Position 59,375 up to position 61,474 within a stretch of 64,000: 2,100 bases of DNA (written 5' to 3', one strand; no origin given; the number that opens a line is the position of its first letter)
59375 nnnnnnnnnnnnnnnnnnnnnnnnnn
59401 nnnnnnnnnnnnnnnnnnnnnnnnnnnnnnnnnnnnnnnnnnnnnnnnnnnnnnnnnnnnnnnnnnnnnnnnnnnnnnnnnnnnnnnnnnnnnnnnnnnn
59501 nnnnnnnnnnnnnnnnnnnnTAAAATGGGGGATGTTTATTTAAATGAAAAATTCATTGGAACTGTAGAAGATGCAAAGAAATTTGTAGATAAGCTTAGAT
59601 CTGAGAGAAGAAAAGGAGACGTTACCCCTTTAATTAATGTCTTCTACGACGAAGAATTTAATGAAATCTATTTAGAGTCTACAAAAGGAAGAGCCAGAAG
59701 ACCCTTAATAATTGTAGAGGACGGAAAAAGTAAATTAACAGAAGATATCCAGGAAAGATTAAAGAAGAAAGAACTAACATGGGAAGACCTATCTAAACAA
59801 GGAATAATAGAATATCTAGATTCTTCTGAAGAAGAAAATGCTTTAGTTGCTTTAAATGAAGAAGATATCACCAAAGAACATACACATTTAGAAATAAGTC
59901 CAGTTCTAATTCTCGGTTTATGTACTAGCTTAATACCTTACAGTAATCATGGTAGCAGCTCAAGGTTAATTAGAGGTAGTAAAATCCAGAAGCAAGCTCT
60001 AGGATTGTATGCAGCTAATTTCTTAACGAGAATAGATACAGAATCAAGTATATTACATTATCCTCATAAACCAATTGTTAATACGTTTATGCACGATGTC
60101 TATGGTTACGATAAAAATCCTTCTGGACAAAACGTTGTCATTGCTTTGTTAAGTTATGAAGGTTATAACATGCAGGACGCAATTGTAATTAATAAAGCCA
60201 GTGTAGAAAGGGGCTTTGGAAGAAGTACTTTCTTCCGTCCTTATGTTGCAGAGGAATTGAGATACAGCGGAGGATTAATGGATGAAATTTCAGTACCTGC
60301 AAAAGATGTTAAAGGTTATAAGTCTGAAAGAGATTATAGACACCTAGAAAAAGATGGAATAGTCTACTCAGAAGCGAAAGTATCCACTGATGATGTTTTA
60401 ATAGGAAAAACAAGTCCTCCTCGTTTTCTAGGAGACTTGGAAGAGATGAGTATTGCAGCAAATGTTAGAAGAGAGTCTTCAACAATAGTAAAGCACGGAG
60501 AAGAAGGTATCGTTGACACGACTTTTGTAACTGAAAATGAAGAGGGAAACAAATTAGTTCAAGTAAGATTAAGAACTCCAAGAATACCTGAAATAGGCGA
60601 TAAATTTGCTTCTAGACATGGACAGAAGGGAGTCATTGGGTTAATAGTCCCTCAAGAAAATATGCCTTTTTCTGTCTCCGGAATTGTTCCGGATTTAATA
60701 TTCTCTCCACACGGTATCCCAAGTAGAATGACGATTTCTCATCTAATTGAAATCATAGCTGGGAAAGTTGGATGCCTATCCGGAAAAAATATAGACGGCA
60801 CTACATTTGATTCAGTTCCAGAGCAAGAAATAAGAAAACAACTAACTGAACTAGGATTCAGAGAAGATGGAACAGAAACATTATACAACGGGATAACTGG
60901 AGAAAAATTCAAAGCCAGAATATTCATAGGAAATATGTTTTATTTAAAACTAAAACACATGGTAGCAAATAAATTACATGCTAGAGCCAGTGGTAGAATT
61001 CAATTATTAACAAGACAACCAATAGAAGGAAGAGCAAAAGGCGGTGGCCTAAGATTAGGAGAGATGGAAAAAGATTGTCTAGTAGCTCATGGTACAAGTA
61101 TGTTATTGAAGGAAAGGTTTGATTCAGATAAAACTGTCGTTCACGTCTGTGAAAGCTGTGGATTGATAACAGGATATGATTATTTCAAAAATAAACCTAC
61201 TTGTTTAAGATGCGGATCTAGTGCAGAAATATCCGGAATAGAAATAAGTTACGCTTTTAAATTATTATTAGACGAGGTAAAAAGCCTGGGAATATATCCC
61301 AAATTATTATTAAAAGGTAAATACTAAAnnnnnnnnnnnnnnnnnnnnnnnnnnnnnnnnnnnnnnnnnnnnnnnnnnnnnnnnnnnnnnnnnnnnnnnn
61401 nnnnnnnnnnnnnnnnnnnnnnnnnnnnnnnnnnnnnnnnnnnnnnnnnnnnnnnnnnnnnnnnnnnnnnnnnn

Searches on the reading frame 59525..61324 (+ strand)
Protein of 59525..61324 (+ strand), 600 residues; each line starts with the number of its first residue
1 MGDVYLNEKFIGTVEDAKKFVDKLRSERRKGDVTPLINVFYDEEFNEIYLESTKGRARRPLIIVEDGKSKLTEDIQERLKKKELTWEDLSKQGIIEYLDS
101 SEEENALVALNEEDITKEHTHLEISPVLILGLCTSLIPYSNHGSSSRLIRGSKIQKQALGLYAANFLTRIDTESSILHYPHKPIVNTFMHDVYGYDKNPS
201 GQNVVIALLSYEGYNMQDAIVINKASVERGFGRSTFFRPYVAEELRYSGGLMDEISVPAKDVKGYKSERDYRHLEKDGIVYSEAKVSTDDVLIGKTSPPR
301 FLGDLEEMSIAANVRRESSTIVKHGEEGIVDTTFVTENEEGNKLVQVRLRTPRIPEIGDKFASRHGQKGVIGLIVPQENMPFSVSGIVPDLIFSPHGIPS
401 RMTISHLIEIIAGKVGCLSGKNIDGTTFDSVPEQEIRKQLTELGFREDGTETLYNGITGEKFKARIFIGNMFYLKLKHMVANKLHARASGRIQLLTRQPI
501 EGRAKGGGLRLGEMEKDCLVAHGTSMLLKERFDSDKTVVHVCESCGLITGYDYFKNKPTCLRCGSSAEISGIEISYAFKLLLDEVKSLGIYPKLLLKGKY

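Call 18: search_protein_families(library=pfam, proteins=[window:59525-61324:+], max_evalue=0.01)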
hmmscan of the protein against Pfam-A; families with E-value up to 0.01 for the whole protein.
window:59525-61324:+ (600 aa): 4 families
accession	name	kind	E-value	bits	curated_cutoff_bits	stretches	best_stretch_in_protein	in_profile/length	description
PF00562.33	RNA_pol_Rpb2_6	-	2e-130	435.7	23.4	1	133-505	1-373/373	RNA polymerase Rpb2, domain 6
PF04560.25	RNA_pol_Rpb2_7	-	1e-23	83.9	32.1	1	507-596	1-86/87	RNA polymerase Rpb2, domain 7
PF04566.18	RNA_pol_Rpb2_4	-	2.9e-16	59.7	28.7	1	4-65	1-62/62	RNA polymerase Rpb2, domain 4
PF04567.22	RNA_pol_Rpb2_5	-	9.2e-08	33.3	21.1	1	86-119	1-34/66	RNA polymerase Rpb2, domain 5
